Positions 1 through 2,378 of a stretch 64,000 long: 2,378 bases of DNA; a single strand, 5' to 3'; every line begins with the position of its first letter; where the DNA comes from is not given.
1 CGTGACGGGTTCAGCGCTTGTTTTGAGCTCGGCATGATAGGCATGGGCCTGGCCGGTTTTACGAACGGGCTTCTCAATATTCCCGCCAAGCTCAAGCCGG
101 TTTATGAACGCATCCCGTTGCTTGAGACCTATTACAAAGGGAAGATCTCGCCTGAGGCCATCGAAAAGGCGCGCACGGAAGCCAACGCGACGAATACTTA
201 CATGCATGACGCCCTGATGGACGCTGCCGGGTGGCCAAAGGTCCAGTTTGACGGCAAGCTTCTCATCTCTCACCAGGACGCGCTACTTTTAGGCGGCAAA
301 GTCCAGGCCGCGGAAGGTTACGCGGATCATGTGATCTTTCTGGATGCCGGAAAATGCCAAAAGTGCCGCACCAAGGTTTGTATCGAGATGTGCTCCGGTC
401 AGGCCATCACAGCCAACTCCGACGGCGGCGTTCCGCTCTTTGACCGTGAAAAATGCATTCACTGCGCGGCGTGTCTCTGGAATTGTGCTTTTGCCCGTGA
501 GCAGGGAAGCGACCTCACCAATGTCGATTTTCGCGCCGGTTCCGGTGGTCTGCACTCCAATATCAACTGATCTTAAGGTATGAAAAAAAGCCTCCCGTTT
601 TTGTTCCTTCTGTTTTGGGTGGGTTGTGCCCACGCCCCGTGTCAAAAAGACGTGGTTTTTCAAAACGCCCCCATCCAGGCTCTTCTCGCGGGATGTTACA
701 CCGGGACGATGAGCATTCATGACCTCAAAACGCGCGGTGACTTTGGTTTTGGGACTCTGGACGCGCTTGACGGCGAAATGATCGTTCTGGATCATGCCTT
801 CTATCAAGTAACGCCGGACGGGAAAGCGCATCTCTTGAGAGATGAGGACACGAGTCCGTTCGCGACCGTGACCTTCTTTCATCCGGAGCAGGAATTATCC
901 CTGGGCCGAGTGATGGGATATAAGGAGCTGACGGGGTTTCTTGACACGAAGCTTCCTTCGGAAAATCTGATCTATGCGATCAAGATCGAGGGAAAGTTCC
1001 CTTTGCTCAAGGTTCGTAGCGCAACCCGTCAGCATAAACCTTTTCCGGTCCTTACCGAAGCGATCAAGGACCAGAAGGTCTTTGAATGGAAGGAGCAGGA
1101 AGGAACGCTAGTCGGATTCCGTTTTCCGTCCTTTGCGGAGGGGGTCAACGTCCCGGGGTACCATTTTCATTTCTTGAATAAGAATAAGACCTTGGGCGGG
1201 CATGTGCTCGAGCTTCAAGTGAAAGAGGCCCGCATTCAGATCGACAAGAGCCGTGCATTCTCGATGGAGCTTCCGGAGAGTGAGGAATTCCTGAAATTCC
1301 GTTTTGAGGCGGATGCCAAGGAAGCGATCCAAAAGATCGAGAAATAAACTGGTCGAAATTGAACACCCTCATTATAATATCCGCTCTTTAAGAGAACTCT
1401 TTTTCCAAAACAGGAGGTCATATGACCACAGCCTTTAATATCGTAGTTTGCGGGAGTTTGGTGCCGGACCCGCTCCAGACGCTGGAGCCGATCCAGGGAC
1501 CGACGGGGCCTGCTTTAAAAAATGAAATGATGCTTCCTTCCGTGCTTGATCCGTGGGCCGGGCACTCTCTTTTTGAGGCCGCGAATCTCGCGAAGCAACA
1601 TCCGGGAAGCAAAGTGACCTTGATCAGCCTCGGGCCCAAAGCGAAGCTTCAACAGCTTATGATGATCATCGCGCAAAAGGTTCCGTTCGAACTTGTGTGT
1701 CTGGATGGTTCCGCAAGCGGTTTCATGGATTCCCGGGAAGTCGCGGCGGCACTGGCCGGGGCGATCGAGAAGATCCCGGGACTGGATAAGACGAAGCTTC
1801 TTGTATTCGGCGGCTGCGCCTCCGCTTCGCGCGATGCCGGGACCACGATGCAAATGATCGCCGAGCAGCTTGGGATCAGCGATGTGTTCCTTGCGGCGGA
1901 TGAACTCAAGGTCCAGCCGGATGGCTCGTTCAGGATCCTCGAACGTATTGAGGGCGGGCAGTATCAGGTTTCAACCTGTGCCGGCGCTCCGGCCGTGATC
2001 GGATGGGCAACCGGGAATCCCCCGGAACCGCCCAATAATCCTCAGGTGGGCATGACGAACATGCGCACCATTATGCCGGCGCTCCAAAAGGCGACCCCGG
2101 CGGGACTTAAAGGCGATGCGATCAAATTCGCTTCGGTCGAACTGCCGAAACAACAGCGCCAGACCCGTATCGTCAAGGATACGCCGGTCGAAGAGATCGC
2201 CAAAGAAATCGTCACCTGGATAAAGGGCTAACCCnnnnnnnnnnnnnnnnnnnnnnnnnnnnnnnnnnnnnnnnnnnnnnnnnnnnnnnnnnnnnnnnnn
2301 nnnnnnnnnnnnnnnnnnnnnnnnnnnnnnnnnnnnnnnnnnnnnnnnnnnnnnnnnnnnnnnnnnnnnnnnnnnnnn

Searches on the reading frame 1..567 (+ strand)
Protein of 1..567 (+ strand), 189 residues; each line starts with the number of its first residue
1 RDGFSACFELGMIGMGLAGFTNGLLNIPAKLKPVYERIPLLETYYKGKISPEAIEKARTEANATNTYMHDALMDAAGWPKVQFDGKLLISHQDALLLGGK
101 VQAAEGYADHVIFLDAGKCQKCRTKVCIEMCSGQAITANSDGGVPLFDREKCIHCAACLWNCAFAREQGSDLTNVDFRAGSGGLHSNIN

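Call 3: search_protein_families(library=pfam, proteins=[window:1-567:+], max_evalue=0.01)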
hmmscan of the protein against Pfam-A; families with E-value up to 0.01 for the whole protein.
window:1-567:+ (189 aa): 7 families
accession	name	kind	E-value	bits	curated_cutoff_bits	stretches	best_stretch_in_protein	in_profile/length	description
PF12837.12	Fer4_6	-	3.3e-06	27.2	25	1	144-164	1-21/24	4Fe-4S binding domain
PF12797.12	Fer4_2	-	4.5e-05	23.6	24.5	1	144-163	2-21/22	4Fe-4S binding domain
PF13247.11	Fer4_11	-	0.00053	20.6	26.2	1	114-165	5-57/100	4Fe-4S dicluster domain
PF13187.11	Fer4_9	-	0.00058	20.3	27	1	118-162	1-47/52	4Fe-4S dicluster domain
PF12838.12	Fer4_7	-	0.00061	20.6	27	1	118-163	1-49/52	4Fe-4S dicluster domain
PF13237.11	Fer4_10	-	0.0014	19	25.5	1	113-162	3-52/53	4Fe-4S dicluster domain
PF13183.11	Fer4_8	-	0.0028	18.6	27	1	150-170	3-23/68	4Fe-4S dicluster domain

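Call 4: search_protein_families(library=ncbifam, proteins=[window:1-567:+], max_evalue=0.01)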
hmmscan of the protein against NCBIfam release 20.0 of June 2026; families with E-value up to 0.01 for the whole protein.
window:1-567:+ (189 aa): 34 families (the best 25 are shown)
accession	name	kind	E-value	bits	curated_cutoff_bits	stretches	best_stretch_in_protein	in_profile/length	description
TIGR02951.1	DMSO_dmsB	equivalog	5.2e-09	36.3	214.1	1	102-168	46-113/161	DMSO/selenate family reductase complex B subunit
NF007382.0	PRK09898.1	equivalog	9.8e-08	31.8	213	1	101-164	106-168/208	ferredoxin-like protein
NF038355.1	FDH3_beta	equivalog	5.6e-07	29.8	240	1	118-168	53-102/180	formate dehydrogenase FDH3 subunit beta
NF045797.1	DsrO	equivalog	1.8e-06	27.6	200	1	119-164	103-147/235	sulfate reduction electron transfer complex DsrMKJOP subunit DsrO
TIGR04105.1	FeFe_hydrog_B1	subfamily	6.5e-06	25.1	450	1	117-164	111-156/462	monomeric [FeFe] hydrogenase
NF008134.0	PRK10882.1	equivalog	6.6e-06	25.4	263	1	118-164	112-158/329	hydrogenase 2 operon protein HybA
NF043039.1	HgcAB_like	equivalog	6.7e-06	25.9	285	1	108-164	291-346/350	HgcAB-like fusion protein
NF040864.1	HgcB_ferredoxin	equivalog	7.9e-06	25.6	99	1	113-164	10-58/93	mercury methylation ferredoxin HgcB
NF038196.1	ferrodoxin_EFR1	subfamily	8.7e-06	26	75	1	117-163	184-225/242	EFR1 family ferrodoxin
NF041715.1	arsenate_red_ArrB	equivalog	3.6e-05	23.4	450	1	117-164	55-101/233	arsenate respiratory reductase iron-sulfur subunit ArrB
TIGR03478.1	DMSO_red_II_bet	subfamily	3.7e-05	22.8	480.7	1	105-166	117-178/321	DMSO reductase family type II enzyme, iron-sulfur subunit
TIGR01582.1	FDH-beta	equivalog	4e-05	22.9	334.7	1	113-165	87-139/283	formate dehydrogenase subunit beta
NF045766.1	PhenlGlyoxDHPadI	equivalog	4.2e-05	22.5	700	1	116-165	52-101/443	NADH-dependent phenylglyoxylate dehydrogenase subunit beta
NF011569.0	PRK14993.1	equivalog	4.5e-05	23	416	1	116-165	97-145/244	tetrathionate reductase subunit TtrB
NF043069.1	T4HPD_activ_SAM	equivalog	0.00027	20.4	425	1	111-163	45-93/299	trans-4-hydroxy-L-proline dehydratase activase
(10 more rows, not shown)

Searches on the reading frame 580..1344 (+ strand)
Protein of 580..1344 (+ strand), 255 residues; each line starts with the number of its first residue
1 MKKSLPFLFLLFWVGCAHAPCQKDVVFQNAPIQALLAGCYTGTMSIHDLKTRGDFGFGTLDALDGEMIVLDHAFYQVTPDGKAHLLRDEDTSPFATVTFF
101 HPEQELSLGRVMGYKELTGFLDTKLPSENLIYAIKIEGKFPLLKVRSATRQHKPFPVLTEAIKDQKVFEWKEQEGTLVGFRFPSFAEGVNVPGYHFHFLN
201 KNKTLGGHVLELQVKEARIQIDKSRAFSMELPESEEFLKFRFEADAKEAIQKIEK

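Call 3: search_protein_families(library=pfam, proteins=[window:580-1344:+], max_evalue=0.01)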
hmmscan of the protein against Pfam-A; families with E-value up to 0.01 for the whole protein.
window:580-1344:+ (255 aa): 1 family
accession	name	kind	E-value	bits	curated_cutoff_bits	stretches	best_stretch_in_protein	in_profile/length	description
PF03306.18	AAL_decarboxy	-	9.5e-77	257.7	25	1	26-242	1-217/219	Alpha-acetolactate decarboxylase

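Call 4: search_protein_families(library=ncbifam, proteins=[window:580-1344:+], max_evalue=0.01)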
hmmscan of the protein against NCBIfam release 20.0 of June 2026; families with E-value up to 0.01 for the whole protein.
window:580-1344:+ (255 aa): 1 family
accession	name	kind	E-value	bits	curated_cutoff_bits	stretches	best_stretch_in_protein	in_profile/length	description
TIGR01252.1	acetolac_decarb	equivalog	1.6e-72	243.7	180.65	1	25-251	2-229/232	acetolactate decarboxylase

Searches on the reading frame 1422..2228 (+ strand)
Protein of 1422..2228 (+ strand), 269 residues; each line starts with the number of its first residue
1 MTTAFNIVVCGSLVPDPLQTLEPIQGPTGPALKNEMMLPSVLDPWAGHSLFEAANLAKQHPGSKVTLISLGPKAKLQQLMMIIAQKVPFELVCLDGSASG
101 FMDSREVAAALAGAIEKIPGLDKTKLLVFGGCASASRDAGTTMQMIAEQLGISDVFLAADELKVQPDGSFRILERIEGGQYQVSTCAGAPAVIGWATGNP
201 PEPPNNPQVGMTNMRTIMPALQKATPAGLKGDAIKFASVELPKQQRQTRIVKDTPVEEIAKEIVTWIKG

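Call 3: search_protein_families(library=pfam, proteins=[window:1422-2228:+], max_evalue=0.01)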
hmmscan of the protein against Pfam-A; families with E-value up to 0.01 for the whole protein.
window:1422-2228:+ (269 aa): 1 family
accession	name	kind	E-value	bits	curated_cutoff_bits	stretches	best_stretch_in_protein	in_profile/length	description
PF01012.27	ETF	-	1.6e-08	35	26.7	1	40-200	11-160/181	Electron transfer flavoprotein domain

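Call 4: search_protein_families(library=ncbifam, proteins=[window:1422-2228:+], max_evalue=0.01)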
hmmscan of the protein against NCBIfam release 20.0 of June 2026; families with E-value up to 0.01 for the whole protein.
window:1422-2228:+ (269 aa): 3 families
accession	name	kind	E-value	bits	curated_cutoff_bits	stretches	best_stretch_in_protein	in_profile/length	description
NF040731.1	flavo_sub_EftB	exception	2.4e-08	33.6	445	1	7-183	2-167/260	electron transfer flavoprotein subunit beta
NF042971.1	AcrlCoAredClosAcrB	equivalog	2e-05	23.8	475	1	50-183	41-169/266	acryloyl-CoA reductase electron transfer subunit gamma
TIGR04503.1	mft_etfB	hypoth_equivalog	0.0042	16.5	200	1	55-165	43-152/290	mycofactocin-associated electron transfer flavoprotein beta subunit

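Call 25: find_homologous_proteins(query=window:1422-2228:+, max_evalue=0.001)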
Query window:1422-2228:+ (269 aa): 7983 proteins with E <= 0.001 among 8000 candidates; the best 120 are listed.
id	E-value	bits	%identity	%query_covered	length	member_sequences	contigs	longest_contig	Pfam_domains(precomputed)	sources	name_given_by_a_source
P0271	1.1e-165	568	96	100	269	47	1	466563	PF01012.28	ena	-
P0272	2.4e-160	550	93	99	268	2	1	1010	PF01012.28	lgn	-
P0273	6.7e-160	549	93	100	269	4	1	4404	PF01012.28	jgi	jgi:electron transfer flavoprotein beta subunit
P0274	1.8e-158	544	93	100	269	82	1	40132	PF01012.28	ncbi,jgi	-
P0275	9.6e-158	542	91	100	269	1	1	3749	PF01012.28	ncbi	-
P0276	3.1e-155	533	89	100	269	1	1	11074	PF01012.28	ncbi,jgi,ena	-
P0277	5.4e-155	533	89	100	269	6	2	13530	PF01012.28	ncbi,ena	-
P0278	1.8e-154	531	88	100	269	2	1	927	PF01012.28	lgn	-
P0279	2.6e-154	530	89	100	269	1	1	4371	PF01012.28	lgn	-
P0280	4.2e-154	530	90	100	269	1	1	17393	PF01012.28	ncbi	-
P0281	4.3e-154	530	90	100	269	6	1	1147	PF01012.28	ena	-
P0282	1.7e-153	528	88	100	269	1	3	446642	PF01012.28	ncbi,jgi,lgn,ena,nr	ncbi:MAG TPA: electron transfer flavoprotein subunit beta [Candidatus Omnitrophota bacterium]|nr:ele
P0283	2.7e-153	527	88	100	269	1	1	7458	PF01012.28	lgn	-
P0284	4.1e-152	523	88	100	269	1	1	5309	PF01012.28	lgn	-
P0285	4.4e-152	523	88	100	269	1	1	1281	PF01012.28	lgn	-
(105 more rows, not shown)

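Call 37: search_solved_structures(query=window:1422-2228:+, max_evalue=1, show_alignments=1)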
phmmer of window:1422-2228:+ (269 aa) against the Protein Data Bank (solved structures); distinct sequences matched with E-value up to 1: 3.
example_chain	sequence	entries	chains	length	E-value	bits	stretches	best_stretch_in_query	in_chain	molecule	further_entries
6fah_B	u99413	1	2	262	2.3e-07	33.9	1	6-168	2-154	Caffeyl-CoA reductase-Etf complex subunit CarD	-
5ol2_B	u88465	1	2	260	2.2e-06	30.7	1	6-170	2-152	Electron transfer flavoprotein small subunit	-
2m64_A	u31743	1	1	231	0.42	13.4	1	141-189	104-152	Phlp5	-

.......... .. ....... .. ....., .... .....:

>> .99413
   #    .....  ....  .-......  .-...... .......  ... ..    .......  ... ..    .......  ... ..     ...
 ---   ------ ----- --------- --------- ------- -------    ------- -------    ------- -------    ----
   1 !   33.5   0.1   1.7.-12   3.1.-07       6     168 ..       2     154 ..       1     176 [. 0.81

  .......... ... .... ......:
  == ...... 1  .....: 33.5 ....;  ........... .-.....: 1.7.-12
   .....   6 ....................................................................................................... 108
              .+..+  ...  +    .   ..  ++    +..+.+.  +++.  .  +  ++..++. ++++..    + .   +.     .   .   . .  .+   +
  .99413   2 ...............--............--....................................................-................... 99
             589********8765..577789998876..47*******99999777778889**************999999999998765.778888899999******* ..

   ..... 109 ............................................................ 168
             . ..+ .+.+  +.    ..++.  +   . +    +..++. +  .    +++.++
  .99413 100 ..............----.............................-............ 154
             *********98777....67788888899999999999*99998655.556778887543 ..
